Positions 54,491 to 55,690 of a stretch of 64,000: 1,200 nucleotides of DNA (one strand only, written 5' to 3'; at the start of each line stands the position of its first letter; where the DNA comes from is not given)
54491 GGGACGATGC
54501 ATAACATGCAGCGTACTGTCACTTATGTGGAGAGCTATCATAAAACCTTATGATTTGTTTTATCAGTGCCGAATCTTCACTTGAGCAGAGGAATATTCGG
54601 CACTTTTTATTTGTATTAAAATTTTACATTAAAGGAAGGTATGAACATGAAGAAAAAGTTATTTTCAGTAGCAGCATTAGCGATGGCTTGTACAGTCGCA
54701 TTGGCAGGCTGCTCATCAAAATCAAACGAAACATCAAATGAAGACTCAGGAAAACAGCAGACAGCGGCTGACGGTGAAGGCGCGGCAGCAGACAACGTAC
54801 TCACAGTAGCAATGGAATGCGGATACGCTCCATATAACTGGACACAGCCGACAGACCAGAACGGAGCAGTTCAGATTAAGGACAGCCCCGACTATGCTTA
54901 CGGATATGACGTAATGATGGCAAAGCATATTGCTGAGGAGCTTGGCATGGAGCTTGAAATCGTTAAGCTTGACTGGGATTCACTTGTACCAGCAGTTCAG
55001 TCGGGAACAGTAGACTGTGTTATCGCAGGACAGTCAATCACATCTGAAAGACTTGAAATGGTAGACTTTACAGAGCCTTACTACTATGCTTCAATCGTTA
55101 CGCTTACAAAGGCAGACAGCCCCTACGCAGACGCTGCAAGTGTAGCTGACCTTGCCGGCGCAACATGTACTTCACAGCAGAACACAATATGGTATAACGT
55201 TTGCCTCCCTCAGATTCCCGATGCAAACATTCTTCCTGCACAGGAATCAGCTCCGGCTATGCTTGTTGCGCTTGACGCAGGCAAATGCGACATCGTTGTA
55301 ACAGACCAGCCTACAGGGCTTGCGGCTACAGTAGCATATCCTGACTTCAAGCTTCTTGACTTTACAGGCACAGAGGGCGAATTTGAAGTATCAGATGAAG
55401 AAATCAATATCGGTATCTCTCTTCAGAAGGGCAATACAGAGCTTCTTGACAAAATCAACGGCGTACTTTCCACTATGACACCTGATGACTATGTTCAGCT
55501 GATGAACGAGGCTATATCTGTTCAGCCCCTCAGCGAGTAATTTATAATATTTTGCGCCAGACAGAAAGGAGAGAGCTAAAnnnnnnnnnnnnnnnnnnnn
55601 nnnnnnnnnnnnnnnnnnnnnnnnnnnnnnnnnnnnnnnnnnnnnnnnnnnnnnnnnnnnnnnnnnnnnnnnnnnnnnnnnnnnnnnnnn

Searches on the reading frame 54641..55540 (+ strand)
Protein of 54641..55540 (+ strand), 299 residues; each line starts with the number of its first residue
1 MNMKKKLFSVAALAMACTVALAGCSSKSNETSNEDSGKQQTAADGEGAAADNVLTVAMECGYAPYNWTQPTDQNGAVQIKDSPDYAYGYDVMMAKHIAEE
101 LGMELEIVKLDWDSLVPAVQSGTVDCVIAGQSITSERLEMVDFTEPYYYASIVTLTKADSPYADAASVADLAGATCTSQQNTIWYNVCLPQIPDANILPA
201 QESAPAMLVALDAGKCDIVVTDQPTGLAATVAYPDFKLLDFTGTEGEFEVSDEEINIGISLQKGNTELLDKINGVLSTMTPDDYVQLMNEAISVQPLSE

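Call 16: find_encoding_contigs(protein=window:54641-55540:+, flank=10000, max_places=2)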
Protein window:54641-55540:+ (299 aa): 23 contigs read that carry it; 2 places shown.
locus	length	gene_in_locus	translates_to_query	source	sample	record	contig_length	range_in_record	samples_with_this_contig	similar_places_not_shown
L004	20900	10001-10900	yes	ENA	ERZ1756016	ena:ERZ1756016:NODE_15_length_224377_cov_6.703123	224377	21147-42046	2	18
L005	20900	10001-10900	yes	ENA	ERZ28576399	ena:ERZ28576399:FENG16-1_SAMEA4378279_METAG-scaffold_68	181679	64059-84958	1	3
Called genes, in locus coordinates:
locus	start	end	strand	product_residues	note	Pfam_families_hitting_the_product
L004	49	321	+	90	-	-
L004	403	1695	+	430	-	PF06050:HGD-D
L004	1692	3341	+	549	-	PF06050:HGD-D, PF01869:BcrAD_BadFG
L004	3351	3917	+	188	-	-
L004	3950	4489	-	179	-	-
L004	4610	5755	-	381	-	PF00266:Aminotran_5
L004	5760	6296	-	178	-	PF07155:ECF-ribofla_trS, PF12822:ECF_trnsprt (weak)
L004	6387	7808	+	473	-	PF00392:GntR, PF00155:Aminotran_1_2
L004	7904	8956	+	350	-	PF01384:PHO4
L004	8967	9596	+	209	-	PF01865:PhoU_div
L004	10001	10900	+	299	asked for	PF00497:SBP_bac_3, PF10613:Lig_chan-Glu_bd (weak)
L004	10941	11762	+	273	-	PF00528:BPD_transp_1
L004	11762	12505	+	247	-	PF00005:ABC_tran, PF02463:SMC_N, PF13175:AAA_15 (faint), PF13555:AAA_29 (faint), PF13304:AAA_21 (weak)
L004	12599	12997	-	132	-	PF00583:Acetyltransf_1, PF13673:Acetyltransf_10, PF13508:Acetyltransf_7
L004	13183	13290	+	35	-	-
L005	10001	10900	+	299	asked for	PF00497:SBP_bac_3, PF10613:Lig_chan-Glu_bd (weak)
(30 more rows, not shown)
